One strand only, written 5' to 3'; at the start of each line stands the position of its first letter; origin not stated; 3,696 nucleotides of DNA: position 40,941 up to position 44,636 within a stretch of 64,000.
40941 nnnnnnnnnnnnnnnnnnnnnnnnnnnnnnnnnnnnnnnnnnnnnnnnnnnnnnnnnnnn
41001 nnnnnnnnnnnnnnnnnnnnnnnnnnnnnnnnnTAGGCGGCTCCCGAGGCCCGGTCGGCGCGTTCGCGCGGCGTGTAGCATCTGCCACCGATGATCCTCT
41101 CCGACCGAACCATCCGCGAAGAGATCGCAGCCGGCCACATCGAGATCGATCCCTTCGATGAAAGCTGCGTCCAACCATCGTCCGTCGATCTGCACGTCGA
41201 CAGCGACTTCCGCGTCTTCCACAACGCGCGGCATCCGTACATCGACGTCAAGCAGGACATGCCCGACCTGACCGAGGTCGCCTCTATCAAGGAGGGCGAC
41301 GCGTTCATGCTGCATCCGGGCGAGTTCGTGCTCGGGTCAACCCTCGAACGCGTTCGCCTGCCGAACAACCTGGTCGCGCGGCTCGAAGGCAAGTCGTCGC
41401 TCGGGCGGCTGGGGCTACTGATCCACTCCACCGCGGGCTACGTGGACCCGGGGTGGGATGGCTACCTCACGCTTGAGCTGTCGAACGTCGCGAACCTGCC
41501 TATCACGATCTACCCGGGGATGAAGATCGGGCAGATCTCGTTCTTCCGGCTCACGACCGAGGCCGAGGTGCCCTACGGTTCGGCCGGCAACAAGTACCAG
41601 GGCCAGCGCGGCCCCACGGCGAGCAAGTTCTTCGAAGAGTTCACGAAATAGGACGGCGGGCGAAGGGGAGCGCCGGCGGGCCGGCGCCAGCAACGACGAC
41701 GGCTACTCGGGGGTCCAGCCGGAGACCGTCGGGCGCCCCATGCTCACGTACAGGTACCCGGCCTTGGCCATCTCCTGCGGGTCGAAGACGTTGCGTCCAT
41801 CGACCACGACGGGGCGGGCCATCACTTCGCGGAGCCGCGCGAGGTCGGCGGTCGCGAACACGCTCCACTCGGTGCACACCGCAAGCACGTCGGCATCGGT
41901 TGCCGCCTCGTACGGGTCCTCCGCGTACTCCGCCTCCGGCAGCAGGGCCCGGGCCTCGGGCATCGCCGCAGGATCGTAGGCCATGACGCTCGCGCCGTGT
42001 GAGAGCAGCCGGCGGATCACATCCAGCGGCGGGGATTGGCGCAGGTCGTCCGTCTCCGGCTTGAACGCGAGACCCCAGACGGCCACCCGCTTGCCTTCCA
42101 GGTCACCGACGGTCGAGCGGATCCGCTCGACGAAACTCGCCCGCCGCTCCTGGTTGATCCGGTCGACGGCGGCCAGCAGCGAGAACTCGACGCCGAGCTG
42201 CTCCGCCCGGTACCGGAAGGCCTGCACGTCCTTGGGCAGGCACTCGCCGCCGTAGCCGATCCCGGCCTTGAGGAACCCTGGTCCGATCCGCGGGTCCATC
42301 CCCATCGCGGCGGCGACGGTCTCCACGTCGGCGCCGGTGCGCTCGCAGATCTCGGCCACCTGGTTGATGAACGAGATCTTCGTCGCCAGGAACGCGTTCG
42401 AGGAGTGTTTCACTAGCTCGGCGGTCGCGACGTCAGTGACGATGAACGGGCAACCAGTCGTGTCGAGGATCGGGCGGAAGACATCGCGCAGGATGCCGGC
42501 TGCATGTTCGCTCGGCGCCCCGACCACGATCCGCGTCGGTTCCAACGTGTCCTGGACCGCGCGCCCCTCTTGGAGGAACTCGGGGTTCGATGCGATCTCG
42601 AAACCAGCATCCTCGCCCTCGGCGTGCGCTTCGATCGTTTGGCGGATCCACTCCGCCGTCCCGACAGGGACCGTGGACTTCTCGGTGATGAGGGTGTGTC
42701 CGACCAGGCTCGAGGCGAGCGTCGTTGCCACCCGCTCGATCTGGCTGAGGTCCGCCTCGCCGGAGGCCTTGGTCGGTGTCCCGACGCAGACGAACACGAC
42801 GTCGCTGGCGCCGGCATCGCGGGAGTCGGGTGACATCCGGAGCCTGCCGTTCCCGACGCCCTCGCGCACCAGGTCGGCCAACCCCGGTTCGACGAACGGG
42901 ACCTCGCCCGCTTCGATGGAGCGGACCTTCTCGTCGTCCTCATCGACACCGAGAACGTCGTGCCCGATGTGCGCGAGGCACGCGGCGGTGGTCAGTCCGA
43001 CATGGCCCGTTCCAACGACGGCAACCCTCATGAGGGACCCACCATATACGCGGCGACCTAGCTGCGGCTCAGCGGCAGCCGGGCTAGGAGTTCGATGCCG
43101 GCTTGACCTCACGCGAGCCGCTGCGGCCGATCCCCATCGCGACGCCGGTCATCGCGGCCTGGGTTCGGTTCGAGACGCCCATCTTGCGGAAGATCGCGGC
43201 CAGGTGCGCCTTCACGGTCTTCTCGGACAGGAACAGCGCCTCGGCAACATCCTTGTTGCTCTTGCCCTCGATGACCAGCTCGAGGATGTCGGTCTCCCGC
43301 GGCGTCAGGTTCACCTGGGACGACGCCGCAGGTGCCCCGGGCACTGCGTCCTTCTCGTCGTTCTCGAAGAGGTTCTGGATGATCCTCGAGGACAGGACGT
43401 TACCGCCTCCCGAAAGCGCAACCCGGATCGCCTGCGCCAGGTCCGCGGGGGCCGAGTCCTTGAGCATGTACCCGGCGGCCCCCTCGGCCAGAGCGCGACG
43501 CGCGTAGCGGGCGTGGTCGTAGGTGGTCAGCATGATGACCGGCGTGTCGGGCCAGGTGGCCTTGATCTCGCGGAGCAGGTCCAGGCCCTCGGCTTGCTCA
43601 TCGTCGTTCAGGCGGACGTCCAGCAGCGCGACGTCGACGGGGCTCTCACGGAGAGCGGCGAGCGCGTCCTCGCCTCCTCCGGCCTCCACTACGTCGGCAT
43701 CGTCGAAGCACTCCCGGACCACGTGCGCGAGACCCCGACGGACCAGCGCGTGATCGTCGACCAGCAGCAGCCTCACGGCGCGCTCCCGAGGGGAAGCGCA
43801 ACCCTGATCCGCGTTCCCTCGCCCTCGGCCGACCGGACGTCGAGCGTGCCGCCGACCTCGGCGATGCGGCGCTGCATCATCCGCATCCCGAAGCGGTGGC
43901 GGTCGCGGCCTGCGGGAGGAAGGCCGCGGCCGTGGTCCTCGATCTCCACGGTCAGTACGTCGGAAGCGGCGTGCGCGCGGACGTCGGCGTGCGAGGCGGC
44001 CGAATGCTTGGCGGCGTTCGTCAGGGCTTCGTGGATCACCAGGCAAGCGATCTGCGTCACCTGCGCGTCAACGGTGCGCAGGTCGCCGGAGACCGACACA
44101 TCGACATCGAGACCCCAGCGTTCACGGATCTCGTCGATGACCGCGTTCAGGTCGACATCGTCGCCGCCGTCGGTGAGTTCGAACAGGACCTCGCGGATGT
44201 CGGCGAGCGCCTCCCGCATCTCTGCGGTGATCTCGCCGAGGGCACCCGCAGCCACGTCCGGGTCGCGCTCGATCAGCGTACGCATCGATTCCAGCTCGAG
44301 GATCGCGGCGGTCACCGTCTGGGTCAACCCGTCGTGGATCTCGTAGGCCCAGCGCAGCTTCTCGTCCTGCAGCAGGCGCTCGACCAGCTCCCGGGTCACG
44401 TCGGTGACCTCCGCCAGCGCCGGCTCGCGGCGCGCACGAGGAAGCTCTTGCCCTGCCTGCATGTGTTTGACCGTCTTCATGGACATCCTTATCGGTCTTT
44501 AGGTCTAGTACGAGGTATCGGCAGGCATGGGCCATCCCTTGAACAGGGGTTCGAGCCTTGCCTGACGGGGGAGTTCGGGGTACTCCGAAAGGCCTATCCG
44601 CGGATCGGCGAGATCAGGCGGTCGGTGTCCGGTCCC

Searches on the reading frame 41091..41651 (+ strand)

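Call 73: search_protein_families(library=pfam, proteins=[window:41091-41651:+], max_evalue=0.0001)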
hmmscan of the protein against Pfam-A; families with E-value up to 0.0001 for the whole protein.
window:41091-41651:+ (186 aa): 4 families
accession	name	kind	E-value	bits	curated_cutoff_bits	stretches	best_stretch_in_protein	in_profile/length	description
PF22769.1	DCD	-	6.2e-52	176.2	27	1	2-153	1-152/153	dCTP deaminase-like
PF06559.16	DCD_N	-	3.3e-11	43.8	21.4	1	2-152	4-161/164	2'-deoxycytidine 5'-triphosphate deaminase (DCD) N-terminal domain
PF22569.1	DCD_C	-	1.9e-07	31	22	1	57-181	63-192/192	2'-deoxycytidine 5'-triphosphate deaminase (DCD), C-terminal domain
PF00692.24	dUTPase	-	5.1e-06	26.7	22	1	72-171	24-121/129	dUTPase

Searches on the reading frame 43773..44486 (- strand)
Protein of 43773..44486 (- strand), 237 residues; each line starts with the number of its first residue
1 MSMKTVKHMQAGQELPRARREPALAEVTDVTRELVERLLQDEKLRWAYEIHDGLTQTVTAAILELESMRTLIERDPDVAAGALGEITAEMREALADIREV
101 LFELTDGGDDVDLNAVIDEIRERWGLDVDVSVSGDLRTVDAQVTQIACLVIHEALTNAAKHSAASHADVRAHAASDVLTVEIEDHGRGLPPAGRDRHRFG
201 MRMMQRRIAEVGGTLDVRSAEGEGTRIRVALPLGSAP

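Call 73: search_protein_families(library=pfam, proteins=[window:43773-44486:-], max_evalue=0.0001)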
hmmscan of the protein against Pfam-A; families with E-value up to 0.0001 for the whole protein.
window:43773-44486:- (237 aa): 3 families
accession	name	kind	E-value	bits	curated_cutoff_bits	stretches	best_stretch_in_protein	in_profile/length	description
PF02518.31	HATPase_c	-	3.2e-16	60.2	26.4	1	149-233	8-109/111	Histidine kinase-, DNA gyrase B-, and HSP90-like ATPase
PF07730.19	HisKA_3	-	1.7e-12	48.1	24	1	42-105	1-64/68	Histidine kinase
PF13581.12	HATPase_c_2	-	1.9e-05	25.1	27.4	1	138-228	23-124/127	Histidine kinase-like ATPase domain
